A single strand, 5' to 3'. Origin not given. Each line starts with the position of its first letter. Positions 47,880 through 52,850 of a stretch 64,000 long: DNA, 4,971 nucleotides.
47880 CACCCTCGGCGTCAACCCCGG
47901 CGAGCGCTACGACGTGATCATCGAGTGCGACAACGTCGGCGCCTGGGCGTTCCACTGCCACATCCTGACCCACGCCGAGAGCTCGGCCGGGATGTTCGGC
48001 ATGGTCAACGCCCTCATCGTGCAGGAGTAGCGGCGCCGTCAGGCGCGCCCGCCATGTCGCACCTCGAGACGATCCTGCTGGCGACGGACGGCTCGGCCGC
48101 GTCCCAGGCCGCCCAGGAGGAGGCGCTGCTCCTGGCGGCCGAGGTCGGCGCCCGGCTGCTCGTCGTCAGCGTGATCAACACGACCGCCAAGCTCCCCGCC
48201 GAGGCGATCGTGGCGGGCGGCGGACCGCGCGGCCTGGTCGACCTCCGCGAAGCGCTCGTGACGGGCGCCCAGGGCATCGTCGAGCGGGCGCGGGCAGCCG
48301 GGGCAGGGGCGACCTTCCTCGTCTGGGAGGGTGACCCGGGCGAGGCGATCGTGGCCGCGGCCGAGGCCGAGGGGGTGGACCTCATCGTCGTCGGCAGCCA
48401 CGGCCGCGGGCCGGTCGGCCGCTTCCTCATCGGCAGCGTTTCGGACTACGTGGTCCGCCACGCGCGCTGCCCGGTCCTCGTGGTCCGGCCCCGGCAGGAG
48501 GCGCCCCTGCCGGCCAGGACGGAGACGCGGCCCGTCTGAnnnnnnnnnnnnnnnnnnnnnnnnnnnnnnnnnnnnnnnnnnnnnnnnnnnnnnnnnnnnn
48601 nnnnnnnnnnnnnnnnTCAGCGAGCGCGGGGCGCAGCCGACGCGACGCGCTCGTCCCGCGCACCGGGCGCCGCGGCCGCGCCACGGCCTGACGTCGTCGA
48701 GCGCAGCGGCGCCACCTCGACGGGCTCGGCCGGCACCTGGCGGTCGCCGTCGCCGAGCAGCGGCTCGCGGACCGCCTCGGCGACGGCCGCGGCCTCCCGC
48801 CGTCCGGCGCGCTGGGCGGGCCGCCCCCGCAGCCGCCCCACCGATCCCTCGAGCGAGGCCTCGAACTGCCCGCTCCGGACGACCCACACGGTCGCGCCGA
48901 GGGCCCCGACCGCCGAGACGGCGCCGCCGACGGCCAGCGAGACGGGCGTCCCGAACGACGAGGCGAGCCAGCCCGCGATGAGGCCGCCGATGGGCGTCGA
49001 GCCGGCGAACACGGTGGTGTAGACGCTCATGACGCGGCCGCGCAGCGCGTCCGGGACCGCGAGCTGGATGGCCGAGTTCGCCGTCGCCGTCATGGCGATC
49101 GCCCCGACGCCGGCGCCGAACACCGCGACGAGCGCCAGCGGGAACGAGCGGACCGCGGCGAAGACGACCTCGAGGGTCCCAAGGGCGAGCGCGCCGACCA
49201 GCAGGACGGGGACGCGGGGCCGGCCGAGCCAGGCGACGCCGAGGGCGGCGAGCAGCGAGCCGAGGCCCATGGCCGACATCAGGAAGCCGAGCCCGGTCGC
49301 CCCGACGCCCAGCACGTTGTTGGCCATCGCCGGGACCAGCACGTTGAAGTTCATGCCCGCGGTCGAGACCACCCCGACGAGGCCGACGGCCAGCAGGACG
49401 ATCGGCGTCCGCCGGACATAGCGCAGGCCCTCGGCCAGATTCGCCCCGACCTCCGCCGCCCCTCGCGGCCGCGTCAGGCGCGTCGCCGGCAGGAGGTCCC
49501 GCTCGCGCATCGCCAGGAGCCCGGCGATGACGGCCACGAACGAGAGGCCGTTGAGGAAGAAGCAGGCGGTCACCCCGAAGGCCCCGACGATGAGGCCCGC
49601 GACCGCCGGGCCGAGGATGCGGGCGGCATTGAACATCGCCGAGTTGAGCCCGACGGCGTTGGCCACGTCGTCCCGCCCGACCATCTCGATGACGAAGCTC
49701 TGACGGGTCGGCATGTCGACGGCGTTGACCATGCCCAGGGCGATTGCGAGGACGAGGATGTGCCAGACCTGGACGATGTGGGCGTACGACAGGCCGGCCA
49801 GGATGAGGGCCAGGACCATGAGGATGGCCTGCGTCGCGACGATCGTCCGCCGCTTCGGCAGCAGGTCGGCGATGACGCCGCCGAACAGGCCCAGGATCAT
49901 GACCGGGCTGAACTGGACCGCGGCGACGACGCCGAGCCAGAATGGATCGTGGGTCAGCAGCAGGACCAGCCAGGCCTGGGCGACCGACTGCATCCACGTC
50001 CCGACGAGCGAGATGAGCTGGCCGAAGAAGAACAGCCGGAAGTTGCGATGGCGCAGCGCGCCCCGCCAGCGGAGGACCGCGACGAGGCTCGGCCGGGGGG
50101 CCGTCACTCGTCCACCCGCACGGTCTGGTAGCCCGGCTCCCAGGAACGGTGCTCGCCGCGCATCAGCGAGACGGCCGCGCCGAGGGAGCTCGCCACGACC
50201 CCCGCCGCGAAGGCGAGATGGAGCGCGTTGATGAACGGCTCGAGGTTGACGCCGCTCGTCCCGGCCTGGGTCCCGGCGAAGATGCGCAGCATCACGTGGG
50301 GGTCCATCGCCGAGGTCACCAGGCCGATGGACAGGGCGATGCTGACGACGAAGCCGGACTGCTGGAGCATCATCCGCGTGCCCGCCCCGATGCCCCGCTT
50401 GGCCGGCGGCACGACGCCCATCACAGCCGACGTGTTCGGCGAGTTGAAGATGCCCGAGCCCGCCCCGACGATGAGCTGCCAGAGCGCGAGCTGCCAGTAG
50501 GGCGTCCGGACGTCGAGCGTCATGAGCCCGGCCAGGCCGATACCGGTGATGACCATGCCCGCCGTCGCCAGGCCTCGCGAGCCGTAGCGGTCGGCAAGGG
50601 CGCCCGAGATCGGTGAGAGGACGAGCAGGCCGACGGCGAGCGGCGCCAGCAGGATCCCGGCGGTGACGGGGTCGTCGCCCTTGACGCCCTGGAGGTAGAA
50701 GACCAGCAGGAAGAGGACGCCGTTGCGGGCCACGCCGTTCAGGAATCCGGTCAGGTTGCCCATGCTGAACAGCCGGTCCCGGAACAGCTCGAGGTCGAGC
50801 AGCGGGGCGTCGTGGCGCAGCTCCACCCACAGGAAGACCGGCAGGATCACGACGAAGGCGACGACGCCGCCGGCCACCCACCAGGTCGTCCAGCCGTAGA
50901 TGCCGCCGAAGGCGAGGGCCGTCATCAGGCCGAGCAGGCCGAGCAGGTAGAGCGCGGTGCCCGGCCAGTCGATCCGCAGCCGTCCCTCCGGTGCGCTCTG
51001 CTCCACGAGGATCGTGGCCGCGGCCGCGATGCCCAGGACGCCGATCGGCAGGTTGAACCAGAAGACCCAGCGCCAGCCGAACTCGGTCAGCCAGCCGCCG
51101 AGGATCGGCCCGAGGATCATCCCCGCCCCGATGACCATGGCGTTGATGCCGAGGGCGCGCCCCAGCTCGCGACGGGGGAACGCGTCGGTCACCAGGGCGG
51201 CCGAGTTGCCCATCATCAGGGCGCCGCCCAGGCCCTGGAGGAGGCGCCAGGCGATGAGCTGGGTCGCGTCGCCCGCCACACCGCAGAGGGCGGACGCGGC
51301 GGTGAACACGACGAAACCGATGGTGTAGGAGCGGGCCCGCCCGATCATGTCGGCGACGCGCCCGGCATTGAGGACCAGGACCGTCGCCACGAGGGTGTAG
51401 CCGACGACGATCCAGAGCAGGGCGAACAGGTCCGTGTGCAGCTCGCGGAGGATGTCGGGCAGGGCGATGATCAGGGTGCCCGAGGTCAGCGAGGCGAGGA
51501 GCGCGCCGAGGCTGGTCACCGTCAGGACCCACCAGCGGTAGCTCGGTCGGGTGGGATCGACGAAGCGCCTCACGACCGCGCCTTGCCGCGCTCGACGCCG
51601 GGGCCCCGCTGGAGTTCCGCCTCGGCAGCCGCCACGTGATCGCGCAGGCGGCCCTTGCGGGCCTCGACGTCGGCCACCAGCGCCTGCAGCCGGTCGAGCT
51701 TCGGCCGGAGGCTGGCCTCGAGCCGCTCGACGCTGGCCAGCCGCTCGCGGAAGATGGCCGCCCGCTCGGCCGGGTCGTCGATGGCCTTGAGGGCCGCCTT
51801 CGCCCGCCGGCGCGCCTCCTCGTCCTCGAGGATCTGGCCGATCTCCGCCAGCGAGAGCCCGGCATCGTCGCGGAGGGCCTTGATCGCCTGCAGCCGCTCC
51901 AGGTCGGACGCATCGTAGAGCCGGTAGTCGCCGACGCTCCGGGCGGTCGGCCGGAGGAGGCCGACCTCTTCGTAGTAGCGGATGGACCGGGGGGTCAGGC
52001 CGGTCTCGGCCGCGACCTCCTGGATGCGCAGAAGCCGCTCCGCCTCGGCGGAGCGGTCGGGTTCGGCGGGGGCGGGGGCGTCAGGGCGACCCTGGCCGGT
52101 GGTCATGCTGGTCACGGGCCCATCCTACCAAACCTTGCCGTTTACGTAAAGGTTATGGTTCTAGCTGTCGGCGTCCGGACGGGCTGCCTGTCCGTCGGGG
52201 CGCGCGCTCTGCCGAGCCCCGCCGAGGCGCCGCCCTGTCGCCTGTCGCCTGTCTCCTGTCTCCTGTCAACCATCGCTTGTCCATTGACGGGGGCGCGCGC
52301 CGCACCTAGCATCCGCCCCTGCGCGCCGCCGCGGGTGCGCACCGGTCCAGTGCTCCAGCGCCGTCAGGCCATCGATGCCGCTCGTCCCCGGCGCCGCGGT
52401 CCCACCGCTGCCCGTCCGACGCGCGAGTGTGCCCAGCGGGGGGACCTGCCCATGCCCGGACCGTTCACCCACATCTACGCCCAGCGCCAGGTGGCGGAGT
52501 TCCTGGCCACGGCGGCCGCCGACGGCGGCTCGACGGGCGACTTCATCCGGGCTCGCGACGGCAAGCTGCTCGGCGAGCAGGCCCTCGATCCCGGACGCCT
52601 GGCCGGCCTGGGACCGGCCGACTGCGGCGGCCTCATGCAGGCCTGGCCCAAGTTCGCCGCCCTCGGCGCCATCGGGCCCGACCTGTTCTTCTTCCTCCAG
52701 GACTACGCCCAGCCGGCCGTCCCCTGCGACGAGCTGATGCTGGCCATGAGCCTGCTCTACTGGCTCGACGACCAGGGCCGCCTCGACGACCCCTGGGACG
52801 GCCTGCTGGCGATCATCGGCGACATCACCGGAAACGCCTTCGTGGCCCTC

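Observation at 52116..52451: Divergent control region: MerR-proximal palindrome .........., five tandem CCTGTC(G/T/A) heptamers, and a clean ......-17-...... promoter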

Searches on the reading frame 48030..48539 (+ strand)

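Call 10: search_protein_families(library=pfam, proteins=[window:48030-48539:+], max_evalue=0.01)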
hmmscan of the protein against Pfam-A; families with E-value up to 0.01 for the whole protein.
window:48030-48539:+ (169 aa): 1 family
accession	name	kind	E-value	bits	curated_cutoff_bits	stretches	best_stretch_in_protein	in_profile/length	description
PF00582.32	Usp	-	6.2e-36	124.5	24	1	13-153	3-141/141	Universal stress protein family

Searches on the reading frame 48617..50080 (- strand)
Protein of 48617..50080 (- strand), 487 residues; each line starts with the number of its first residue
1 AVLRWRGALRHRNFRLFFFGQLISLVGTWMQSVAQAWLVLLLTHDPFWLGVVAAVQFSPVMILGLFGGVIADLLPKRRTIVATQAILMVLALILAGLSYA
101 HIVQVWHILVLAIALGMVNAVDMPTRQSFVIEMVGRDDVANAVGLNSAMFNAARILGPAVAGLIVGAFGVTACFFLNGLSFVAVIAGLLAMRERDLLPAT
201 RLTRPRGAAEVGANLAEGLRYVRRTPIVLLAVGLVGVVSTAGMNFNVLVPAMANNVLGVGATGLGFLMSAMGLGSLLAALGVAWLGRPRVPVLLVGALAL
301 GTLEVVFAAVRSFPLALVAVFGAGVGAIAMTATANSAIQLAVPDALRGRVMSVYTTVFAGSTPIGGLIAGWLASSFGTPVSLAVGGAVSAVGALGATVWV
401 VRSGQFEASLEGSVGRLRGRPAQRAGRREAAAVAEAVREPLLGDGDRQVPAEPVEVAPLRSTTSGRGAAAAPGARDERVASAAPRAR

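Call 10: search_protein_families(library=pfam, proteins=[window:48617-50080:-], max_evalue=0.01)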
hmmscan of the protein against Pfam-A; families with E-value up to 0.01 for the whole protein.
window:48617-50080:- (487 aa): 3 families
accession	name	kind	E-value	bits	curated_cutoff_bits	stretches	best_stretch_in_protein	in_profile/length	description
PF05977.19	MFS_3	-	1.6e-53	182.4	27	1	9-398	7-392/524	Transmembrane secretion effector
PF07690.21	MFS_1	-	2.1e-41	142.5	33.4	2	18-359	2-340/347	Major Facilitator Superfamily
PF13347.12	MFS_2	-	0.00026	20.1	27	1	5-170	217-386/427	MFS/sugar transport protein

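Call 42: search_protein_families(library=ncbifam, proteins=[window:48617-50080:-], max_evalue=0.01)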
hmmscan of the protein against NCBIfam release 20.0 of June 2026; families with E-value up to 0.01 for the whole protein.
window:48617-50080:- (487 aa): 11 families
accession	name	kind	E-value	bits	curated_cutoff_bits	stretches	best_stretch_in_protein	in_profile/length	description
TIGR00900.1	2A0121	subfamily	1.7e-58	198.7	319.6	1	14-377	1-364/364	H+ Antiporter protein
NF007792.0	PRK10489.1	equivalog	2.8e-33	115.5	324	1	10-392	15-391/419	enterobactin transporter EntS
NF012178.0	tet_MFS_V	exception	4.1e-26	92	640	1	9-391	5-389/409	tetracycline efflux MFS transporter Tet(V)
NF052575.1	MFS_efflux_Tap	equivalog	1.8e-20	73.3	625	1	15-381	7-376/401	multidrug efflux MFS transporter Tap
NF006386.0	PRK08633.1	equivalog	3.5e-10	38.3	1221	1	45-375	45-383/1147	acyl-[ACP]--phospholipid O-acyltransferase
TIGR00880.1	2_A_01_02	superfamily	9e-09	35.6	131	1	60-186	11-132/141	multidrug resistance protein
NF000051.1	macrolide_MefB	exception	1.5e-06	27.4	800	1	12-387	9-383/409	macrolide efflux MFS transporter Mef(B)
NF053517.1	HbztTptrPcaK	equivalog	6.2e-06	25.4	770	1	226-420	21-214/437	4-hydroxybenzoate transporter PcaK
NF000246.1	macrolide_MefC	exception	9.5e-06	24.9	870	1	16-390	12-386/407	macrolide efflux MFS transporter Mef(C)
TIGR00895.1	2A0115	subfamily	0.00015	20.8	418.55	1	257-407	47-199/398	aromatic acid/H+ symport family MFS transporter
NF000245.1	macrolide_MefA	exception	0.0002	20.5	675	1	13-380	10-377/405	macrolide efflux MFS transporter Mef(A)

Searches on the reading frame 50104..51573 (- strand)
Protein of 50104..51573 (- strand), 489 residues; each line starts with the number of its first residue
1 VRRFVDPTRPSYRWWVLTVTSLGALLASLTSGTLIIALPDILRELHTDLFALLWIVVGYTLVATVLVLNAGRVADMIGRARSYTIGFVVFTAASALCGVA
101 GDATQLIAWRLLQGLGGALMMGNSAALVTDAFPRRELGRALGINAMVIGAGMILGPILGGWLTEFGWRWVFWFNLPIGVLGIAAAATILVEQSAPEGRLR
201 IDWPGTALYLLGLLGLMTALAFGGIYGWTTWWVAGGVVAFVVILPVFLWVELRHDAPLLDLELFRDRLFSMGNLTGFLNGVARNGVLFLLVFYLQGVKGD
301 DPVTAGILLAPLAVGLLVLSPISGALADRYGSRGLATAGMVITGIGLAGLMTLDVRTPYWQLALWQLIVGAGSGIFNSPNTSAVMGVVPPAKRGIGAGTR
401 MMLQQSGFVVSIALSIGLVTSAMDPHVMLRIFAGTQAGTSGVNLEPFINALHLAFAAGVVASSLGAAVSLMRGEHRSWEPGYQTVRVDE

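Call 10: search_protein_families(library=pfam, proteins=[window:50104-51573:-], max_evalue=0.01)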
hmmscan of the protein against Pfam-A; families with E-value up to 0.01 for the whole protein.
window:50104-51573:- (489 aa): 4 families
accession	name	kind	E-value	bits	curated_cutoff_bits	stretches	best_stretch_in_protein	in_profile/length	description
PF07690.21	MFS_1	-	1.9e-51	175.5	33.4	1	21-410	2-345/347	Major Facilitator Superfamily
PF00083.30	Sugar_tr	-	4.1e-07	29.7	22.3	2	53-185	49-188/452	Sugar (and other) transporter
PF13347.12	MFS_2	-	1.3e-06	27.7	27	1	275-472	231-422/427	MFS/sugar transport protein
PF05977.19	MFS_3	-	0.00024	20.1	27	1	45-175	40-176/524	Transmembrane secretion effector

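Call 42: search_protein_families(library=ncbifam, proteins=[window:50104-51573:-], max_evalue=0.01)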
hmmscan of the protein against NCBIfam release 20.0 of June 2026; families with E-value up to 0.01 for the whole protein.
window:50104-51573:- (489 aa): 55 families (the best 25 are shown)
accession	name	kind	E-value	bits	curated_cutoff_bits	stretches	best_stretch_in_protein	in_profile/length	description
TIGR00711.1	efflux_EmrB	subfamily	4e-69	233.6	230.2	1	17-420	4-409/485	DHA2 family efflux MFS transporter permease subunit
NF000025.1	MFS_efflux_tcmA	exception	1.6e-45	155.8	999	1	14-419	25-427/538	tetracenomycin C efflux MFS transporter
NF000089.1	qac_MFS_AB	exception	6.9e-43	147.2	900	1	12-458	16-466/514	QacA/B family quaternary ammonium compound efflux MFS transporter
NF011571.1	PRK14995.1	subfamily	7.5e-39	133.8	701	1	13-419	4-410/493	SmvA family efflux MFS transporter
NF000031.1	MFS_efflux_LmrA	exception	2.5e-37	128.7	850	1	8-418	24-436/484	lincomycin efflux MFS transporter Lmr(A)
NF000391.1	EmrB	exception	2e-35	122.4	925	1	17-393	13-392/501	multidrug efflux MFS transporter permease subunit EmrB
NF007799.0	PRK10504.1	subfamily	1.3e-34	120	426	1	13-397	8-391/471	multidrug transporter subunit MdtD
NF000095.1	tet_MFS_OtrB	exception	4.6e-34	117.9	999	1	22-416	33-434/563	oxytetracycline resistance efflux MFS transporter OtrB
NF012180.1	tet_MFS_43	exception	6.8e-32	111.1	999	1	22-461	28-467/484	tetracycline efflux MFS transporter Tet(43)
NF033896.2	MFS_LfrA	equivalog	4.5e-30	104.7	825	1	9-422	14-426/504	efflux MFS transporter LfrA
NF000218.1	FexA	exception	5.7e-28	97.8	900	1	16-399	22-409/475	chloramphenicol/florfenicol efflux MFS transporter FexA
TIGR00880.1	2_A_01_02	superfamily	5.9e-28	97.8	131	2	55-189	3-138/141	multidrug resistance protein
NF012169.0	qepA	equivalog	1.8e-25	89.6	1075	1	13-421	19-420/511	fluoroquinolone efflux MFS transporter QepA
NF040895.2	MFS_effux_SdrM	equivalog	3.1e-25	89.2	550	1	25-341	16-328/441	multidrug efflux MFS transporter SdrM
NF040856.1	FexB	exception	7.2e-24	84.4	950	1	17-399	16-400/469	chloramphenicol/florfenicol efflux MFS transporter FexB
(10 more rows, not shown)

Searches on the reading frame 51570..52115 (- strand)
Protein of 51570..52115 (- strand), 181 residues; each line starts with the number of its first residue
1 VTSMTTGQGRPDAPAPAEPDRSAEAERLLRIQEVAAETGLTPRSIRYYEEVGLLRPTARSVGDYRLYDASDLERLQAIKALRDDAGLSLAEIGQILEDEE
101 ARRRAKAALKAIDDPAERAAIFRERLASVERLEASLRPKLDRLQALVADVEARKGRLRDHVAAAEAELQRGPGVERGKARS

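Call 10: search_protein_families(library=pfam, proteins=[window:51570-52106:-], max_evalue=0.01)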
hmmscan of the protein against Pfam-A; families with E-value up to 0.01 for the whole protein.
window:51570-52106:- (178 aa): 7 families
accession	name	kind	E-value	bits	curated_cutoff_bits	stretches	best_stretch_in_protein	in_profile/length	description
PF13411.12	MerR_1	-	2.9e-21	75.8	21.6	1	27-95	2-68/69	MerR HTH family regulatory protein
PF00376.29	MerR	-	2.9e-12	46.6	28.2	1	27-64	1-38/38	MerR family regulatory protein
PF13384.12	HTH_23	-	0.0025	18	24.6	0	65-93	1-27/50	Homeodomain-like domain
PF25450.1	Rab11-FIP3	-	0.0034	18.1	31.9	1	95-166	35-106/125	Rab11-FIP3-like domain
PF01381.28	HTH_3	-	0.0049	17.3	23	0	24-46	8-30/55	Helix-turn-helix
PF09278.17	MerR-DNA-bind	-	0.0058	17.7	25.4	0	69-141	1-63/65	MerR, DNA binding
PF13338.12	AbiEi_4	-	0.0086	16.6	25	0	25-58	13-45/49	Transcriptional regulator, AbiEi antitoxin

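Call 19: list_cluster_members(proteins=[P0001, window:51570-52115:-, window:51570-52106:-])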
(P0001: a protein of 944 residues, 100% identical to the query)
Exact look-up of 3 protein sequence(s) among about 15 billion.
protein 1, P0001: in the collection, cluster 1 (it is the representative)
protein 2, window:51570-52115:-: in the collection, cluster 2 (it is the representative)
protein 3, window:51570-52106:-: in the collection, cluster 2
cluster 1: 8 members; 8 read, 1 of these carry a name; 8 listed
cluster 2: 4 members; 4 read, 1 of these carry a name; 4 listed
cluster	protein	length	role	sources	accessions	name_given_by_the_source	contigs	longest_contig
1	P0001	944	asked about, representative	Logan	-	-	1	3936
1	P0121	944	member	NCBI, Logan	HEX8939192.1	MAG TPA: zinc dependent phospholipase C family protein [Candidatus Limnocylindrales ...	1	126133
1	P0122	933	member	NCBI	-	-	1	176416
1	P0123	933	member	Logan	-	-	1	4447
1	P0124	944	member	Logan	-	-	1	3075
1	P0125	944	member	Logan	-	-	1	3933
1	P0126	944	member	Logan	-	-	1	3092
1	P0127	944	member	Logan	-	-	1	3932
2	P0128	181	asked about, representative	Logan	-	-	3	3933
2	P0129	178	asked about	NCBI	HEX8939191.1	MAG TPA: MerR family transcriptional regulator [Candidatus Limnocylindrales bacterium]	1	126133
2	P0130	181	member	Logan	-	-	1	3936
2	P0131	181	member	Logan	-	-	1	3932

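Call 32: find_related_loci(query=window:51570-52115:-, collection=metagenome_contigs, flank=3000)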
Query window:51570-52115:- (181 aa) in metagenome_contigs; peptide patterns used: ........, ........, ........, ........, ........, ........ (x = any residue, [..] = any of these).
600 stretches matched a pattern (row limit reached: there are more); 203 encode a relative of the query (tblastn E <= 1e-3); the best 80 are kept; 80 distinct loci.
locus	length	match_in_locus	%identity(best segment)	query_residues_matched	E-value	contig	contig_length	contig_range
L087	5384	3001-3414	73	22-159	2e-57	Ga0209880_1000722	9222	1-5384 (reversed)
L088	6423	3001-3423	70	19-159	1e-54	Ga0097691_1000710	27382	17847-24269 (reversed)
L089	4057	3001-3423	70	19-159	1e-54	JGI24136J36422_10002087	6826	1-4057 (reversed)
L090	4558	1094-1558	54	5-161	2e-46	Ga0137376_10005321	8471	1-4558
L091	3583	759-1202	57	19-166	5e-46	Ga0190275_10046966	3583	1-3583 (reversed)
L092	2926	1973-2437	54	5-161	2e-45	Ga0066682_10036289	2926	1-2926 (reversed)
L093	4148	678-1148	58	5-162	1e-44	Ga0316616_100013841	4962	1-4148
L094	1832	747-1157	59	25-161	3e-45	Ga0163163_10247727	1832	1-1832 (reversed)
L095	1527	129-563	59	12-157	2e-45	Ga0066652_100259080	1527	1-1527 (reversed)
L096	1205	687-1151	54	14-172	1e-45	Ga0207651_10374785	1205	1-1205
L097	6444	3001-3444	55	21-172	3e-43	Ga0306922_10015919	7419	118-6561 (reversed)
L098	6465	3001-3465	54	14-172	3e-43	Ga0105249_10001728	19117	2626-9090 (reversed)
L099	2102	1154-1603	55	22-175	1e-43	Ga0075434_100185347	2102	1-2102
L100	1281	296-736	61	18-165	7e-45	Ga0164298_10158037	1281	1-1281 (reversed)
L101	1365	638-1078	53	19-165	2e-44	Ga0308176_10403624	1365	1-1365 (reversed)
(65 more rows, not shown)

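Call 42: search_protein_families(library=ncbifam, proteins=[window:51570-52115:-], max_evalue=0.01)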
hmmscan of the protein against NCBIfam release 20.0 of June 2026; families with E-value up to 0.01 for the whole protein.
window:51570-52115:- (181 aa): 18 families
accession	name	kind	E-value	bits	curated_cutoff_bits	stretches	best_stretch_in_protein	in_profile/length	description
TIGR02044.1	CueR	equivalog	1.8e-17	63.6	147.4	1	30-134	2-103/127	Cu(I)-responsive transcriptional regulator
NF007069.0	PRK09514.1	equivalog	5.2e-14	52.4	143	1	29-137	2-108/141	Zn(2+)-responsive transcriptional regulator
NF047375.1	HeatShock_HspR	equivalog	3.9e-13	49.2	105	1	29-113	4-87/92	heat shock protein transcriptional repressor HspR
TIGR02043.1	ZntR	equivalog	5.4e-13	49.2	167.95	1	29-137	2-108/131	Zn(2+)-responsive transcriptional regulator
TIGR02047.1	CadR-PbrR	equivalog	3.3e-12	46.5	151.45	1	29-133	1-102/127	Cd(II)/Pb(II)-responsive transcriptional regulator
TIGR02051.1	MerR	equivalog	4.5e-12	46.3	150.85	1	30-144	1-110/124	mercury resistance transcriptional regulator MerR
NF007590.0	PRK10227.1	equivalog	4.3e-11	43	244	1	30-111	2-82/135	Cu(I)-responsive transcriptional regulator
NF047377.1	heat_HspR_dupli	exception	5.2e-11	42.4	300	1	13-100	109-197/214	heat shock protein transcriptional repressor HspR, fused homodimer type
NF050798.1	TF_FtsR_Actino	equivalog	1.1e-09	38.7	150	1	40-119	17-88/223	transcriptional regulator FtsR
NF053740.1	TransRegTnrAGPos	equivalog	1.7e-09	37.8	140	1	20-108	4-90/108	hypothetical protein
NF041849.1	trans_regNmlR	equivalog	2.1e-09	37.4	175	1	30-114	2-86/117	stress response transcriptional regulator NmlR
NF010315.0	PRK13752.1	subfamily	2.2e-07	31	261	1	31-157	10-124/144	mercury resistance transcriptional regulator MerR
NF033783.1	coreg_MerD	equivalog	2.4e-06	28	170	1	32-133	7-106/121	mercury resistance co-regulator MerD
TIGR01950.1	SoxR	equivalog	3e-06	27.1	116.9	1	29-104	2-75/142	redox-sensitive transcriptional activator SoxR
TIGR02054.1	MerD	equivalog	1.3e-05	25.7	103.65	1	31-99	6-73/120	mercuric resistance transcriptional repressor MerD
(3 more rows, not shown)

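Call 43: search_solved_structures(query=window:51570-52115:-, max_evalue=0.001)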
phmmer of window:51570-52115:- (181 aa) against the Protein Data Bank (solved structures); distinct sequences matched with E-value up to 0.001: 24.
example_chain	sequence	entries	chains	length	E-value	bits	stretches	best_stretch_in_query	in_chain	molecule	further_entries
2vz4_A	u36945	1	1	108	7e-10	42.6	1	31-107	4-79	HTH-TYPE TRANSCRIPTIONAL ACTIVATOR TIPA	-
6ldi_G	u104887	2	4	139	1.8e-09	41.3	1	29-117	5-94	HTH-type transcriptional regulator CueR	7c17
7tea_B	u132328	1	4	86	1.9e-09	41.2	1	32-99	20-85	Glutamine synthetase repressor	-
4wls_A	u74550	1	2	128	2.4e-09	40.8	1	30-117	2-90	HTH-type transcriptional regulator CueR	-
1q05_A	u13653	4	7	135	3.1e-09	40.5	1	30-117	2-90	Transcriptional regulator cueR | HTH-type transcriptional regulator CueR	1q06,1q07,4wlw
6xh7_G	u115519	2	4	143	3.7e-09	40.2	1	30-117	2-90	HTH-type transcriptional regulator CueR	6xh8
1jbg_A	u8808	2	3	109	5.8e-09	39.6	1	30-110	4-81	transcription activator of multidrug-efflux transporter genes mta | transcription activator MtaN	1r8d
7tec_A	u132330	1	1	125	4.7e-08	36.7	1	29-101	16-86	HTH-type transcriptional regulator GlnR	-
5gpe_A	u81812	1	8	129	1.2e-07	35.3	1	29-133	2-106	Transcriptional regulator, MerR-family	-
4ua1_A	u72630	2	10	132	1.3e-07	35.2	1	29-103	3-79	Regulatory protein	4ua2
3hh0_A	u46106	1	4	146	1.5e-07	35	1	31-101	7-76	Transcriptional regulator, MerR family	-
4r4e_B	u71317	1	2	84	1.5e-07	35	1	32-101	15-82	HTH-type transcriptional regulator GlnR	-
6jyw_A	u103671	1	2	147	9e-07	32.5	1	30-137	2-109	CadR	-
6jgf_A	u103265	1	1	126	9e-07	32.5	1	30-126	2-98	CadR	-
3qao_A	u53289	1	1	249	1.2e-06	32.1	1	29-99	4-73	MerR-like transcriptional regulator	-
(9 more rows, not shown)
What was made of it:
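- On MerR-type operator-promoter: PDB relatives are TipAN, CueR and MtaN (call 43).
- Closest known: MerR-family operator-promoters, such as PmerT. Same: Its nearest solved relatives are TipAN, CueR and MtaN (call 43).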

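Call 54: find_encoding_contigs(protein=window:51570-52115:-, flank=10000, max_places=10)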
Protein window:51570-52115:- (181 aa): 3 contigs read that carry it; 2 places shown.
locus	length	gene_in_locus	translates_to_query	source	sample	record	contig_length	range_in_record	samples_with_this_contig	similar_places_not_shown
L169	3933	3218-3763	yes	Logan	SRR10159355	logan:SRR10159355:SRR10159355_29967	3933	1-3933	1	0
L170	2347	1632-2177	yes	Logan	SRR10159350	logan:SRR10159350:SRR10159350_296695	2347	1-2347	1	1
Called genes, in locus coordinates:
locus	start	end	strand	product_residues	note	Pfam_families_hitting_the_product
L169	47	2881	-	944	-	PF00882:Zn_dep_PLPC (weak)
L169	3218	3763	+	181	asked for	PF13411:MerR_1, PF00376:MerR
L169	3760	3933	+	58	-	?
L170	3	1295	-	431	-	?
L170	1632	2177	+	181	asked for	PF13411:MerR_1, PF00376:MerR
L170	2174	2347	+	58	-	?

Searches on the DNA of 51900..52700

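Call 14: search_rna_families(source=window, start=51900, end=52700, threshold=evalue, max_evalue=1)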
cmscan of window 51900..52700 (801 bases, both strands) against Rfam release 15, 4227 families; matches with E-value up to 1: 0.
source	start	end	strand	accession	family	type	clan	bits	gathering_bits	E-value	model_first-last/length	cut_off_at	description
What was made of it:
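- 52319..52451 (+): About 133-nt leader with the ribosome-binding site GGGGGGA at 52438-52444. No Rfam match (call 14).
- Tried and rejected: Rfam scan of 51900-52700 at E up to 1: no match (call 14).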
